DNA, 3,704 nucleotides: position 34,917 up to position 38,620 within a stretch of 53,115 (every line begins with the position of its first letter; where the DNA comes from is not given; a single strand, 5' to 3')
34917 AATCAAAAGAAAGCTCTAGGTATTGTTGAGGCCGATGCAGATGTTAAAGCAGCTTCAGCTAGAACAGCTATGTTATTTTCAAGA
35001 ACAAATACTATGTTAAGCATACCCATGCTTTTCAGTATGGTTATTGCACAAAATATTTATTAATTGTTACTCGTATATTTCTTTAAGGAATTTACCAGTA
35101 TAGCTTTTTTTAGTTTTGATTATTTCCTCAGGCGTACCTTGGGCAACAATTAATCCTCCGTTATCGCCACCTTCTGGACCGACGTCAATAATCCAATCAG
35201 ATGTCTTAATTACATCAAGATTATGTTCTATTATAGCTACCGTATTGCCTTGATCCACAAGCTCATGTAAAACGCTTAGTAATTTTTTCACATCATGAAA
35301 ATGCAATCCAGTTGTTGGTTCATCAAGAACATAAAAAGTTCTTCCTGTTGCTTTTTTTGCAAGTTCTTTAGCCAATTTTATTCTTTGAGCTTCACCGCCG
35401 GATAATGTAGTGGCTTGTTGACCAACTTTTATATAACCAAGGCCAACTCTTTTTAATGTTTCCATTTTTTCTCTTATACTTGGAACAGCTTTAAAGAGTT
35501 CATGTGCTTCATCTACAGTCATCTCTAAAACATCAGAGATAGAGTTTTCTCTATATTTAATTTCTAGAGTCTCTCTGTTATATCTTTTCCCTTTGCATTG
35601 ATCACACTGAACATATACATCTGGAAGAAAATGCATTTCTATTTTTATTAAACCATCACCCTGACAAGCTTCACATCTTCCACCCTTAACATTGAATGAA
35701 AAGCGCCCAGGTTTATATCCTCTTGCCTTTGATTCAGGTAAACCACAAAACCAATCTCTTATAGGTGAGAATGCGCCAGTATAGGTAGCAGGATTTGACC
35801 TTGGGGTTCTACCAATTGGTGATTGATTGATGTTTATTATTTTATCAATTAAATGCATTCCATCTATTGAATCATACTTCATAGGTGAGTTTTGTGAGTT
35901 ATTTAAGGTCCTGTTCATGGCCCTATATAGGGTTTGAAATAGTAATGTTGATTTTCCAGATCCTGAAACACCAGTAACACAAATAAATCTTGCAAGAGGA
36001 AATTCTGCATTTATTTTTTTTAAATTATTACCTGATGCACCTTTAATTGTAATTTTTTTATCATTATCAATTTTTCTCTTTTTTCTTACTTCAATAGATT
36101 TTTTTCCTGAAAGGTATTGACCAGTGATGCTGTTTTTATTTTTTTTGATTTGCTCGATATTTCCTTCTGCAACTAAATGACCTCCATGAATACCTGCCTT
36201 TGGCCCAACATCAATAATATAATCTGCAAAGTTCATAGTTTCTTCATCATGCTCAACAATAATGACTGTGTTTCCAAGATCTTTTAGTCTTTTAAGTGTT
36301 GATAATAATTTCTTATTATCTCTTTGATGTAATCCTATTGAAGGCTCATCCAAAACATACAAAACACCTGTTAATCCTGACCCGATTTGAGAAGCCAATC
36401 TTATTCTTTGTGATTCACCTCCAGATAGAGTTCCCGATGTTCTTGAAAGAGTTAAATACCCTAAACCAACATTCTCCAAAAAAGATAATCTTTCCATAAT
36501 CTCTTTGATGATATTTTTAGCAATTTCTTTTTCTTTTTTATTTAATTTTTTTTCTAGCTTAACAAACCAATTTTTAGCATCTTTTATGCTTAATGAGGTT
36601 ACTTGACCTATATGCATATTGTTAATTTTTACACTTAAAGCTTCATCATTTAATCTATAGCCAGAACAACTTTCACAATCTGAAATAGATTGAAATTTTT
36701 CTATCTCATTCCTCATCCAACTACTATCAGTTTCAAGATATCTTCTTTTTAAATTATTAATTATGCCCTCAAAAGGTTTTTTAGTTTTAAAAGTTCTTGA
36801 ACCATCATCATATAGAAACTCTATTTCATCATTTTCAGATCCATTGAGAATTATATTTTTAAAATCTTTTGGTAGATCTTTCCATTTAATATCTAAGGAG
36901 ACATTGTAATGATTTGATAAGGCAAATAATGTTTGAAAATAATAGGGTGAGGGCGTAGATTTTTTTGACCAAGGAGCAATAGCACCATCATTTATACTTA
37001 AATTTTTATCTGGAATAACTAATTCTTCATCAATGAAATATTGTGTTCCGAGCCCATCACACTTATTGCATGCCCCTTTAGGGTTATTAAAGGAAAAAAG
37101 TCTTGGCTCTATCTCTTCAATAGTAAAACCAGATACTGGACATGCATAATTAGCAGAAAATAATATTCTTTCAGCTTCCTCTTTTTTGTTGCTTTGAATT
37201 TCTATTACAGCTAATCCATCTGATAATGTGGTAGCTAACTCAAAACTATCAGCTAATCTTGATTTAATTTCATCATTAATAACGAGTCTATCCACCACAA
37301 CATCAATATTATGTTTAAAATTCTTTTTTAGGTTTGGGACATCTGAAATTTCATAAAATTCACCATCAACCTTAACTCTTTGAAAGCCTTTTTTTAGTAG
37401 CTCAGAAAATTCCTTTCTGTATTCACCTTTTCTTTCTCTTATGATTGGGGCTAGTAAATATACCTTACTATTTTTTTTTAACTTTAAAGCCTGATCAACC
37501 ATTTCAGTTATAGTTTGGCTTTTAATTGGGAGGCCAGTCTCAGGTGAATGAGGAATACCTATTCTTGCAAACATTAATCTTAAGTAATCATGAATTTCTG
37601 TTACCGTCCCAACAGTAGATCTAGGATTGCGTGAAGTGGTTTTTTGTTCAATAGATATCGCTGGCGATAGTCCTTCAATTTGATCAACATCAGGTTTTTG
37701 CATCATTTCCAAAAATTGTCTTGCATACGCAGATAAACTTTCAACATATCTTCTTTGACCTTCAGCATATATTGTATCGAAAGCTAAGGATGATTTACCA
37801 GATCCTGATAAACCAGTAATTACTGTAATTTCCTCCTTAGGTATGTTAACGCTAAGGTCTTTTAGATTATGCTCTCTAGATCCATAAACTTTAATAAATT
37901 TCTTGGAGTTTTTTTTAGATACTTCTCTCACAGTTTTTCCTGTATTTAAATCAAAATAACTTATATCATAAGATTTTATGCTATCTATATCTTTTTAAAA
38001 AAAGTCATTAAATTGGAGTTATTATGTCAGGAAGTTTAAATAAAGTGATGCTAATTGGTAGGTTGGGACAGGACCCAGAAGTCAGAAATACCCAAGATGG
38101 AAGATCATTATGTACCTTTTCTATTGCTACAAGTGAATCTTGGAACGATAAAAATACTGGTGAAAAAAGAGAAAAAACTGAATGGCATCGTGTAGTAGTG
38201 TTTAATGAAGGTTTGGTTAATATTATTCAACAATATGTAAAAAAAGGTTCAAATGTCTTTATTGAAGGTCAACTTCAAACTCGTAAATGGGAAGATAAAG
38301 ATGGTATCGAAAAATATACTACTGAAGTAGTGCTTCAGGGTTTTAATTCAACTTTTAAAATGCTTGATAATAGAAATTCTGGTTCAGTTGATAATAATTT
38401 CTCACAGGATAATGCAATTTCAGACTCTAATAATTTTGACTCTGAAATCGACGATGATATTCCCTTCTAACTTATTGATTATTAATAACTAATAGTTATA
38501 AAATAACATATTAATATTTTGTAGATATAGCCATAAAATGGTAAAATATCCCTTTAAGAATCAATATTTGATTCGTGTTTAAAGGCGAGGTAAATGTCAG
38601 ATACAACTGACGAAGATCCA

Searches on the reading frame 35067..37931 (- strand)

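Call 12: search_protein_families(library=ncbifam, proteins=[window:35067-37931:-], max_evalue=0.001)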
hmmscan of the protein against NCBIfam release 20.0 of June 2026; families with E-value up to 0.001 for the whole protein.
window:35067-37931:- (954 aa): 170 families (the best 25 are shown)
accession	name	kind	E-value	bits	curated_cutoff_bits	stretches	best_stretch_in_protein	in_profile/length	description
NF001503.0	PRK00349.1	equivalog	0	1570.1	1147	1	10-952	3-940/943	excinuclease ABC subunit UvrA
TIGR00630.1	uvra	equivalog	0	1435.8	729.8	1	13-938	2-924/924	excinuclease ABC subunit UvrA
NF001885.0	PRK00635.1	equivalog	2.3e-218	727.9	3054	1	13-949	6-915/1809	excinuclease ABC subunit A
TIGR03608.1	L_ocin_972_ABC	subfamily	3.8e-36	124.5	254.85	2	818-916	111-205/206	putative bacteriocin export ABC transporter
NF040873.1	AztA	equivalog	1.3e-35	122.8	220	2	824-914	102-188/191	zinc ABC transporter ATP-binding protein AztA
TIGR02857.1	CydD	equivalog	1.5e-35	123.2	435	2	823-917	438-529/529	thiol reductant ABC exporter subunit CydD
TIGR04521.1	ECF_ATPase_2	equivalog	3.4e-35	121.5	330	2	483-618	126-255/279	energy-coupling factor transporter ATPase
TIGR02673.1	FtsE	equivalog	1.8e-31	109.5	264.85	2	823-910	119-202/214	cell division ATP-binding protein FtsE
TIGR04520.1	ECF_ATPase_1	equivalog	1.9e-31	109.5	315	2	824-943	119-229/269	energy-coupling factor transporter ATPase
TIGR00972.1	3a0107s01c2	equivalog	1.3e-30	106.6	343.2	3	462-611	107-247/248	phosphate ABC transporter ATP-binding protein PstB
NF010068.0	PRK13548.1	equivalog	1e-29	103.4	261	2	798-940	96-233/261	heme ABC transporter ATP-binding protein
TIGR02315.1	ABC_phnC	equivalog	4.7e-29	101.5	266.1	3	819-910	123-211/243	phosphonate ABC transporter ATP-binding protein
TIGR01166.1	cbiO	subfamily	1.6e-26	93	211.8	2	824-907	110-189/190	cobalt ABC transporter, ATP-binding protein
NF008409.0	PRK11231.1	equivalog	4.7e-26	91.7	375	2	838-940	134-228/255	Fe(3+) dicitrate ABC transporter ATP-binding protein FecE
NF008379.0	PRK11174.1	equivalog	6.2e-26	91.2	684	2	829-944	473-577/588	heme ABC transporter permease/ATP-binding protein CydD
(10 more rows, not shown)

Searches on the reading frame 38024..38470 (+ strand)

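Call 12: search_protein_families(library=ncbifam, proteins=[window:38024-38470:+], max_evalue=0.001)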
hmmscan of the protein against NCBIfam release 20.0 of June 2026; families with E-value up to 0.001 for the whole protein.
window:38024-38470:+ (148 aa): 17 families
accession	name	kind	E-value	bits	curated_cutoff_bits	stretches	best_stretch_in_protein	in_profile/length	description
NF004972.0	PRK06341.1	equivalog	1.6e-62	210.4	254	1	1-132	1-132/166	single-stranded DNA-binding protein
NF005170.0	PRK06642.1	equivalog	2.9e-55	186.2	270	1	1-148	1-152/152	single-stranded DNA-binding protein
NF006533.0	PRK09010.1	subfamily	1.1e-46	158.9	260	1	3-128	4-127/177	single-stranded DNA-binding protein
TIGR00621.2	ssb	subfamily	2.4e-42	145.1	53.95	1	4-134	3-129/165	single-stranded DNA-binding protein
NF004357.0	PRK05733.1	subfamily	1.5e-40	139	241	1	1-130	1-127/172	single-stranded DNA-binding protein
NF010292.0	PRK13732.1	subfamily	4.8e-38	130.8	265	1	4-122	5-120/175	single-stranded DNA-binding protein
NF005406.0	PRK06958.1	subfamily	2.5e-36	125.8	252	1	4-136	3-130/182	single-stranded DNA-binding protein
NF006445.0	PRK08763.1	subfamily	4.4e-30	105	246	1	1-123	1-117/164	single-stranded DNA-binding protein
NF006297.0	PRK08486.1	equivalog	7.4e-21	75.1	212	1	5-137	2-129/182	single-stranded DNA-binding protein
NF005579.0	PRK07274.1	equivalog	4.9e-19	68.3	169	1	5-129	2-117/131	single-stranded DNA-binding protein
NF005241.0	PRK06751.1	equivalog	1.1e-17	64.7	313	1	5-130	2-120/173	single-stranded DNA-binding protein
NF005580.0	PRK07275.1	subfamily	2.8e-16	60.1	254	1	5-138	2-129/162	single-stranded DNA-binding protein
NF004948.0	PRK06293.1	equivalog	5.3e-16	59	156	1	8-141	4-132/161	single-stranded DNA-binding protein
NF005674.0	PRK07459.1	equivalog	2.8e-15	56.3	161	1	4-104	2-94/121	single-stranded DNA-binding protein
NF005242.0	PRK06752.1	equivalog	3.2e-14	53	189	1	5-107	2-100/112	single-stranded DNA-binding protein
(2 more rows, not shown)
